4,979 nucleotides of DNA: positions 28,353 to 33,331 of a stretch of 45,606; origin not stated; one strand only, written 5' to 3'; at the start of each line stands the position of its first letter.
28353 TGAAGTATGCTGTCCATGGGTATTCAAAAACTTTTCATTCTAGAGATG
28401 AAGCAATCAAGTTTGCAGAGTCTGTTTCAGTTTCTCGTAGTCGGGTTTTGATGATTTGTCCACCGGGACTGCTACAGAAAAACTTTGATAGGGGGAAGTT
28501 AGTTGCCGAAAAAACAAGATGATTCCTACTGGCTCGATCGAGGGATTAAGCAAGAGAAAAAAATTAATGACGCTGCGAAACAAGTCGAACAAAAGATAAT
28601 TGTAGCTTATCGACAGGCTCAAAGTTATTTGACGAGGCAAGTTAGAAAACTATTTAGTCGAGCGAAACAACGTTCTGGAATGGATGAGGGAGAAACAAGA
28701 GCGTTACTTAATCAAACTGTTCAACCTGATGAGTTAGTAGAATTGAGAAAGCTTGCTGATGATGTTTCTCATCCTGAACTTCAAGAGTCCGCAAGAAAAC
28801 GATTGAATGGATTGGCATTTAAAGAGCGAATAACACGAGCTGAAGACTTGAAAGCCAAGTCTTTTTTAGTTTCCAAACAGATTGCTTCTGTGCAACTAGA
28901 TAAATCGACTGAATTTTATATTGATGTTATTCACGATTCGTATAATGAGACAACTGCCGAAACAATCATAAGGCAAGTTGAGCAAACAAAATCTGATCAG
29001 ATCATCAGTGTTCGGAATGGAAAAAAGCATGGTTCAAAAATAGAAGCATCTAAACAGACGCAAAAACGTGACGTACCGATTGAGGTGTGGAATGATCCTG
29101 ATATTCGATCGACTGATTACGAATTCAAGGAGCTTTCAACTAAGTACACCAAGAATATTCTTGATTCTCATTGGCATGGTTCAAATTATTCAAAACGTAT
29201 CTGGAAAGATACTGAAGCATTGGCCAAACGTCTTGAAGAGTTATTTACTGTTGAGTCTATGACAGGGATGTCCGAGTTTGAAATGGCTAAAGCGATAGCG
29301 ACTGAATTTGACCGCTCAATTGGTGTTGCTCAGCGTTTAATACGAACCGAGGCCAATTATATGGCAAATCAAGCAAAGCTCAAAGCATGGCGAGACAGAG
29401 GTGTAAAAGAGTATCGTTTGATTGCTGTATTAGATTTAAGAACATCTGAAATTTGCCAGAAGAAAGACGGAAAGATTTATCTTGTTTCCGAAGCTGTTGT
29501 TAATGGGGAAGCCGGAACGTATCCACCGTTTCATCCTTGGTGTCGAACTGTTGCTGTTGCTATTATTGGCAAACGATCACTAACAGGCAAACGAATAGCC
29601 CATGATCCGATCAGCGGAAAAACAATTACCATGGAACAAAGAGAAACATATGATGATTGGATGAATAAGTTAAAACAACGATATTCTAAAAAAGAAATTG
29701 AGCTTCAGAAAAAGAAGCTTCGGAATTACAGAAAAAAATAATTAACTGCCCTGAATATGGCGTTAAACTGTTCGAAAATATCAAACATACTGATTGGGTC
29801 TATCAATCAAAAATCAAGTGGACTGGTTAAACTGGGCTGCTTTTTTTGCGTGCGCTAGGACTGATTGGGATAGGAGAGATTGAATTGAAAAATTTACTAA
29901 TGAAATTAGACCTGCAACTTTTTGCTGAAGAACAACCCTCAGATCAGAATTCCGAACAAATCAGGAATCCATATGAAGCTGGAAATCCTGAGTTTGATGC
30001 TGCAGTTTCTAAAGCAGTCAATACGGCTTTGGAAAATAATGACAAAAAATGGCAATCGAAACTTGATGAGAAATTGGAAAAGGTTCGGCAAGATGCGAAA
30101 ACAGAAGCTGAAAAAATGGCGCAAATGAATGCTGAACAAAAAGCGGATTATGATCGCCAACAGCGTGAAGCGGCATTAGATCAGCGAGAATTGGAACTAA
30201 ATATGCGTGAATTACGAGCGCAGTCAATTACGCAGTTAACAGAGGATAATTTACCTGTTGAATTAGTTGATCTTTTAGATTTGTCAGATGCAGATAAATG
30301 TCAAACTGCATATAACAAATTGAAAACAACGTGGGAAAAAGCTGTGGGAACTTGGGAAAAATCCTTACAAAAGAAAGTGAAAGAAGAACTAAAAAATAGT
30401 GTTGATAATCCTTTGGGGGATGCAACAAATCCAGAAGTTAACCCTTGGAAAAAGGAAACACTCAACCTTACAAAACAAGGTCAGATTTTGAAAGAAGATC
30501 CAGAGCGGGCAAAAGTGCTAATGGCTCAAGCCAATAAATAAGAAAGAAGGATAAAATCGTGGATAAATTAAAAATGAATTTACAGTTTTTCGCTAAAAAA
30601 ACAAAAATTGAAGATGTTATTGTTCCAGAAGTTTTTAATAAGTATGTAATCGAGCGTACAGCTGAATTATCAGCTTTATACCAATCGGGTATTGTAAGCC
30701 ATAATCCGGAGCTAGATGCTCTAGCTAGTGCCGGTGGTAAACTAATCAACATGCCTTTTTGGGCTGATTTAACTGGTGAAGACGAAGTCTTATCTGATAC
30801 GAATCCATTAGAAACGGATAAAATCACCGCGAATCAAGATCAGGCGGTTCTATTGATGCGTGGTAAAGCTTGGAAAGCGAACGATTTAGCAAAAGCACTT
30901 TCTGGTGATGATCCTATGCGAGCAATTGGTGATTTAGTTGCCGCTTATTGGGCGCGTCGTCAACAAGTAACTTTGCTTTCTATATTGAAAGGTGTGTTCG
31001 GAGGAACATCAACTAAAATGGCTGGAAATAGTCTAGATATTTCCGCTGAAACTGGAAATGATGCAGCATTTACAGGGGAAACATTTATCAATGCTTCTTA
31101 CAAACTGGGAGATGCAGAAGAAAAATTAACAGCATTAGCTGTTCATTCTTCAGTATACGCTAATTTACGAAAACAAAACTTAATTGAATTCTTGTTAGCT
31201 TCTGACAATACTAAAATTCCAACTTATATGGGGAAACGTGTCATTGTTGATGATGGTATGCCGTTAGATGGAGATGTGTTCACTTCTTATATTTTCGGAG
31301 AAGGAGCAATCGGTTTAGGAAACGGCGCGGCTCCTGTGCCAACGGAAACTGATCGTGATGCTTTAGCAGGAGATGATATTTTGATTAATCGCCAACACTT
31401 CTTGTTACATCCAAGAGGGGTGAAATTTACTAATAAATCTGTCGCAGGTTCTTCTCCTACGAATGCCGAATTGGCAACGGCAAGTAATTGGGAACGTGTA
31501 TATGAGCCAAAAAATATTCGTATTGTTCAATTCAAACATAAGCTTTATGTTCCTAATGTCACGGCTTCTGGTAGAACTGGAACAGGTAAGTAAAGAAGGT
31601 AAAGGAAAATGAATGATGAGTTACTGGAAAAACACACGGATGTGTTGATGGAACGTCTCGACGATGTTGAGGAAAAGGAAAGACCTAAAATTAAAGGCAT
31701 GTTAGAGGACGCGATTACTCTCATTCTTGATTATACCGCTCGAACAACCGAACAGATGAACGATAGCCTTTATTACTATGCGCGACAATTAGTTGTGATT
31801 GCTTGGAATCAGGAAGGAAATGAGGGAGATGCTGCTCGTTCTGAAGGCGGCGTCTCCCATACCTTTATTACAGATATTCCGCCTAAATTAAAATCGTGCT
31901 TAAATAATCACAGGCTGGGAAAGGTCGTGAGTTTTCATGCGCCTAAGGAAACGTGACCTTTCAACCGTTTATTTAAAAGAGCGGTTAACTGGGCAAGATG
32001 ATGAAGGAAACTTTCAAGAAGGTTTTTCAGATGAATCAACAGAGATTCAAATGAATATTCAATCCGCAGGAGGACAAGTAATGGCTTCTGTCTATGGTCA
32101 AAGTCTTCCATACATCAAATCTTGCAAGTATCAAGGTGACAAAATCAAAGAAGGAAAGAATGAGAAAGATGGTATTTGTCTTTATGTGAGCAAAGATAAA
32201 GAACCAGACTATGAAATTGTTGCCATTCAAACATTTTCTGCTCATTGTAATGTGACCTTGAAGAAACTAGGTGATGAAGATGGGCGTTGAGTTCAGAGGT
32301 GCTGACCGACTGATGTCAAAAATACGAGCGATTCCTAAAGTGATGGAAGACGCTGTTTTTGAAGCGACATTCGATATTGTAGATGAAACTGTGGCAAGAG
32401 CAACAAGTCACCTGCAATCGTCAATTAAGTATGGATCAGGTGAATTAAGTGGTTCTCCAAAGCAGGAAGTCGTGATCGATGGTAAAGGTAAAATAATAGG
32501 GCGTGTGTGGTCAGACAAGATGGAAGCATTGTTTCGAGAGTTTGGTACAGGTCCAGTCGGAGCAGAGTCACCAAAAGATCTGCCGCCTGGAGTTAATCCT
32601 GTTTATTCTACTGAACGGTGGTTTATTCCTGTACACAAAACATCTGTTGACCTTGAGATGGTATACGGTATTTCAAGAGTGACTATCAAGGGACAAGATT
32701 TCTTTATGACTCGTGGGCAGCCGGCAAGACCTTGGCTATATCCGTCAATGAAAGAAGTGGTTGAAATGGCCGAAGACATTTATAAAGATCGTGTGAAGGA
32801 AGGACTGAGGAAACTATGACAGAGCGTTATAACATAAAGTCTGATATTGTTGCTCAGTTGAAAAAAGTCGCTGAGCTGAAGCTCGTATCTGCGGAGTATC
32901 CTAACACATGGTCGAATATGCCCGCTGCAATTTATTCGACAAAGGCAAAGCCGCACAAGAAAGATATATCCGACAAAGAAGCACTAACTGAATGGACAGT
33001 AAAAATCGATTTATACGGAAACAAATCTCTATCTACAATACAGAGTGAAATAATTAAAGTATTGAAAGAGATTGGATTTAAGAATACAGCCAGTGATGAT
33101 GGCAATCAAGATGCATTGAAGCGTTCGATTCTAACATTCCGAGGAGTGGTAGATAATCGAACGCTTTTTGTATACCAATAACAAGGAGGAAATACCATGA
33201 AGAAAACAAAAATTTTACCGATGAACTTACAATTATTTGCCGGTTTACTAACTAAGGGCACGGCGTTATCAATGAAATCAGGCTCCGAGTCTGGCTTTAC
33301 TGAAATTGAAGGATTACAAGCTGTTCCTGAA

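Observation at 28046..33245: Phage-encoded Prp-like protease with three candidate substrates carrying the L27-type LxLQ(F/L)FA cleavage motif, including the major tail protein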

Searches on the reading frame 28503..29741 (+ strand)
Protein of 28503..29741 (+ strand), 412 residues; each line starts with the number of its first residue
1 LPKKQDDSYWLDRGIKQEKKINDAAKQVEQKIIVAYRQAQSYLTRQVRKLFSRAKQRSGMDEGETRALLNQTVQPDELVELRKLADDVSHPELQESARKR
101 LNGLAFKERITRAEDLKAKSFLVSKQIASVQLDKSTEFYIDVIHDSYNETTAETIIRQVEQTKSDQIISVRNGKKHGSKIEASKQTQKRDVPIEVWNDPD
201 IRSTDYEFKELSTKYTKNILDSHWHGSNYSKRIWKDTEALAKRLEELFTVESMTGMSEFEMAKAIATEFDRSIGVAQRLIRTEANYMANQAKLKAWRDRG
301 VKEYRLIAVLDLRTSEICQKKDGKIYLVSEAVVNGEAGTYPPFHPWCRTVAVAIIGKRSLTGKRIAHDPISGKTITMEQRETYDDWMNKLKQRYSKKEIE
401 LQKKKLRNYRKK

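Call 4: search_protein_families(library=pfam, proteins=[window:28503-29741:+], max_evalue=0.01)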
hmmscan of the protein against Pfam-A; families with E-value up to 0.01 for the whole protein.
window:28503-29741:+ (412 aa): 1 family
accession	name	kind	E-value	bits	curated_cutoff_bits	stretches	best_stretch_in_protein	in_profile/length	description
PF04233.19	Phage_Mu_F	-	1.3e-11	45.7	29.6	1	253-351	12-111/112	Phage Mu protein F like protein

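Call 12: search_protein_families(library=phrogs, proteins=[window:28503-29741:+], max_evalue=0.001)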
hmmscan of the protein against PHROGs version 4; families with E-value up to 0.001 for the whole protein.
window:28503-29741:+ (412 aa): 16 families
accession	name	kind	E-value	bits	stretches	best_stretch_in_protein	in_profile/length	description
phrog_115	-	head and packaging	3.4e-92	311.7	1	1-408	16-367/665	minor head protein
phrog_2841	-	head and packaging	1.6e-61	209.9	2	206-405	159-358/525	minor head protein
phrog_595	-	head and packaging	3.1e-39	136.7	1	8-398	2-338/513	head maturation protease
phrog_4728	-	head and packaging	5.3e-34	118.9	1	206-401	150-352/591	head morphogenesis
phrog_6577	-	unknown function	1.2e-27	97.6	1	221-405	96-286/1066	-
phrog_7625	-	head and packaging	7.5e-23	82.2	1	208-397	98-295/504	head morphogenesis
phrog_19443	-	head and packaging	1.4e-20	74.3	1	172-388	105-318/579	minor head protein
phrog_241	-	head and packaging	6.9e-20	72.6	1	270-389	192-311/679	head morphogenesis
phrog_21789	-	head and packaging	7.4e-08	31.5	1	276-381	186-282/1195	virion structural protein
phrog_21033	-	unknown function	2.3e-07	31.7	1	294-408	5-114/265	-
phrog_1657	-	head and packaging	8e-06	26.4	1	125-396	50-335/337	head morphogenesis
phrog_8404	-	unknown function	5.7e-05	24.4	1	7-135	4-129/137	-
phrog_8089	-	head and packaging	0.00021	21.7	1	106-353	62-265/268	head morphogenesis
phrog_3517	-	head and packaging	0.00035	21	0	274-358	233-332/371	head morphogenesis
phrog_13868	-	unknown function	0.00045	20.3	0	291-333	224-266/359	-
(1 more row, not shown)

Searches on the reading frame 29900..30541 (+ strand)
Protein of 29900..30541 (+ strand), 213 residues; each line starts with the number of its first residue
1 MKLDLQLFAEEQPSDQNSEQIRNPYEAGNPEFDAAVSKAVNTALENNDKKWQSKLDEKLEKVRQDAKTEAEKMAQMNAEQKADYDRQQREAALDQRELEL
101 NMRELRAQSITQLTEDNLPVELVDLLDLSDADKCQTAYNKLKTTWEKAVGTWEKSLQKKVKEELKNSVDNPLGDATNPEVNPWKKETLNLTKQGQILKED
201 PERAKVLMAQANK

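Call 4: search_protein_families(library=pfam, proteins=[window:29900-30541:+], max_evalue=0.01)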
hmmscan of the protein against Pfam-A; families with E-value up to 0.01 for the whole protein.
window:29900-30541:+ (213 aa): 1 family
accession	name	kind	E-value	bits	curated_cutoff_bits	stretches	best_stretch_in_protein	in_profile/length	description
PF14265.11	DUF4355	-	1.4e-17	64.5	25.4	1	32-151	5-116/124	Capsid assembly scaffolding protein Gp46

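Call 12: search_protein_families(library=phrogs, proteins=[window:29900-30541:+], max_evalue=0.001)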
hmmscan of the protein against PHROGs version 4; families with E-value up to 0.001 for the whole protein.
window:29900-30541:+ (213 aa): 1 family
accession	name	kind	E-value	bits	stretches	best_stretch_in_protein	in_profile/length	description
phrog_172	-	head and packaging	1.1e-38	134.5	1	1-210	23-224/229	head scaffolding protein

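Call 91: search_protein_families(library=ncbifam, proteins=[window:29900-30541:+], max_evalue=0.01)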
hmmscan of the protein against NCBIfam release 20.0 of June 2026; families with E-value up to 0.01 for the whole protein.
window:29900-30541:+ (213 aa): 0 families

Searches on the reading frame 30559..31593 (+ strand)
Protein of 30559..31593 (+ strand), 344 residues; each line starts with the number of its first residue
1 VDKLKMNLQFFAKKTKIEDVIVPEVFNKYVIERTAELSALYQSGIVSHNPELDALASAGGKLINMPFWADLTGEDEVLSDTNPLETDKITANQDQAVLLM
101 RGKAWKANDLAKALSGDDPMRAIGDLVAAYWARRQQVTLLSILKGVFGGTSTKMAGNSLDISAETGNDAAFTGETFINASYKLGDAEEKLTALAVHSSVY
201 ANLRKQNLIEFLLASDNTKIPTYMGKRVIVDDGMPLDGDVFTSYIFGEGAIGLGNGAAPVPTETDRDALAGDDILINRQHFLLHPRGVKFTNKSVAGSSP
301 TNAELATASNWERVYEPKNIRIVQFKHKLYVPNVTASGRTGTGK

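Call 4: search_protein_families(library=pfam, proteins=[window:30559-31593:+], max_evalue=0.01)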
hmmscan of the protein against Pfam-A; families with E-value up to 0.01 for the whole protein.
window:30559-31593:+ (344 aa): 1 family
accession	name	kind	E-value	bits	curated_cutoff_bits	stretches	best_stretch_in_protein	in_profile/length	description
PF20036.5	Gp13-like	-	7.4e-14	52.2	26.4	1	152-316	136-304/313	Major capsid protein 13-like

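Call 12: search_protein_families(library=phrogs, proteins=[window:30559-31593:+], max_evalue=0.001)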
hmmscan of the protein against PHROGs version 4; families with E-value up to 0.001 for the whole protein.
window:30559-31593:+ (344 aa): 4 families
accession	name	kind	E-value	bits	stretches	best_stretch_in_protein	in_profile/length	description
phrog_247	-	head and packaging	6.2e-125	418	1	13-336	4-345/351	major head protein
phrog_15288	-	head and packaging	6.8e-60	202.7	1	170-328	6-170/172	major head protein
phrog_19632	-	unknown function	3.4e-51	174.1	1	14-155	3-144/149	-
phrog_544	-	head and packaging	0.00056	20.4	1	12-225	3-207/282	major head protein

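Call 91: search_protein_families(library=ncbifam, proteins=[window:30559-31593:+], max_evalue=0.01)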
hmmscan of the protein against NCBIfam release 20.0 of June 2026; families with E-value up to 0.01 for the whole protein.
window:30559-31593:+ (344 aa): 0 families

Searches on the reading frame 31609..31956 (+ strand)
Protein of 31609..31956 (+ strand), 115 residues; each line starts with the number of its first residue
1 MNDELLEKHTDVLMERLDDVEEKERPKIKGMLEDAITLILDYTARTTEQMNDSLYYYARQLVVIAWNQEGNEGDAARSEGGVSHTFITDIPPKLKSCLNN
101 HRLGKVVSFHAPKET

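Call 4: search_protein_families(library=pfam, proteins=[window:31609-31956:+], max_evalue=0.01)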
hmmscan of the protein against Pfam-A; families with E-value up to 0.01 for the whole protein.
window:31609-31956:+ (115 aa): 1 family
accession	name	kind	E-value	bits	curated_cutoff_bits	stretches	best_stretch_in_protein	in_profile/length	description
PF05135.19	Phage_connect_1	-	2.2e-06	28.4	21.2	1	28-102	22-101/101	Phage gp6-like head-tail connector protein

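Call 12: search_protein_families(library=phrogs, proteins=[window:31609-31956:+], max_evalue=0.001)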
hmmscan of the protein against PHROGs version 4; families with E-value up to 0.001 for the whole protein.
window:31609-31956:+ (115 aa): 2 families
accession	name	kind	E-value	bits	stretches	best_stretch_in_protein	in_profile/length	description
phrog_1161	-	connector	4.6e-25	89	1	1-112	1-105/106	head-tail adaptor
phrog_132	-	connector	1.7e-14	54.8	1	7-108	10-112/124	head-tail adaptor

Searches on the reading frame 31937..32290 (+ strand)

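Call 4: search_protein_families(library=pfam, proteins=[window:31937-32290:+], max_evalue=0.01)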
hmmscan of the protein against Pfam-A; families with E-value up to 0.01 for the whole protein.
window:31937-32290:+ (117 aa): 0 families

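Call 12: search_protein_families(library=phrogs, proteins=[window:31937-32290:+], max_evalue=0.001)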
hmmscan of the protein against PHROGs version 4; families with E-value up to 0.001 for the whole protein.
window:31937-32290:+ (117 aa): 1 family
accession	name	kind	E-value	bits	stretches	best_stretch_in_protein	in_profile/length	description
phrog_2168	-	unknown function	1.7e-48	164.5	1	1-114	1-114/116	-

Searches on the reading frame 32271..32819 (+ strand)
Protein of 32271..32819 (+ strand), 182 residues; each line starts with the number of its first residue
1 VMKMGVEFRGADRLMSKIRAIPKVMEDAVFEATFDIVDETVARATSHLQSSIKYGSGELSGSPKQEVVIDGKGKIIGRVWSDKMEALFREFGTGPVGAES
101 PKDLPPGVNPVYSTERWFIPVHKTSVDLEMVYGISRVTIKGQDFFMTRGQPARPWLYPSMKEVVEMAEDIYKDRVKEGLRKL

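Call 4: search_protein_families(library=pfam, proteins=[window:32271-32819:+], max_evalue=0.01)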
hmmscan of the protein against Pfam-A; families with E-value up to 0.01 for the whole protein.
window:32271-32819:+ (182 aa): 0 families

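Call 12: search_protein_families(library=phrogs, proteins=[window:32271-32819:+], max_evalue=0.001)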
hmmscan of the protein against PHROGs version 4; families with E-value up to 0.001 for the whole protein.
window:32271-32819:+ (182 aa): 1 family
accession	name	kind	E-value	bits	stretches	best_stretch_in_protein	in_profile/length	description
phrog_5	-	connector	4.3e-20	73.5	1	1-181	88-211/239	tail completion or Neck1 protein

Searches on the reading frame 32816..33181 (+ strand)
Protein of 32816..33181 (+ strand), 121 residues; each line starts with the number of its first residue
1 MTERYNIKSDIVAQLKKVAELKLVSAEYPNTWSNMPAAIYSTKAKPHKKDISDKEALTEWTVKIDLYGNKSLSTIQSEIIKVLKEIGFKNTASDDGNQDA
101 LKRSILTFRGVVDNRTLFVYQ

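Call 4: search_protein_families(library=pfam, proteins=[window:32816-33181:+], max_evalue=0.01)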
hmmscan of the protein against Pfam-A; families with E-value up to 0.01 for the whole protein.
window:32816-33181:+ (121 aa): 0 families

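Call 12: search_protein_families(library=phrogs, proteins=[window:32816-33181:+], max_evalue=0.001)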
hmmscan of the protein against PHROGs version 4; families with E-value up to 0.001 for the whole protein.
window:32816-33181:+ (121 aa): 1 family
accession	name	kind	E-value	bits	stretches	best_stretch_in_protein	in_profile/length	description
phrog_78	-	connector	1.5e-16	61.9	1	6-114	3-119/122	tail terminator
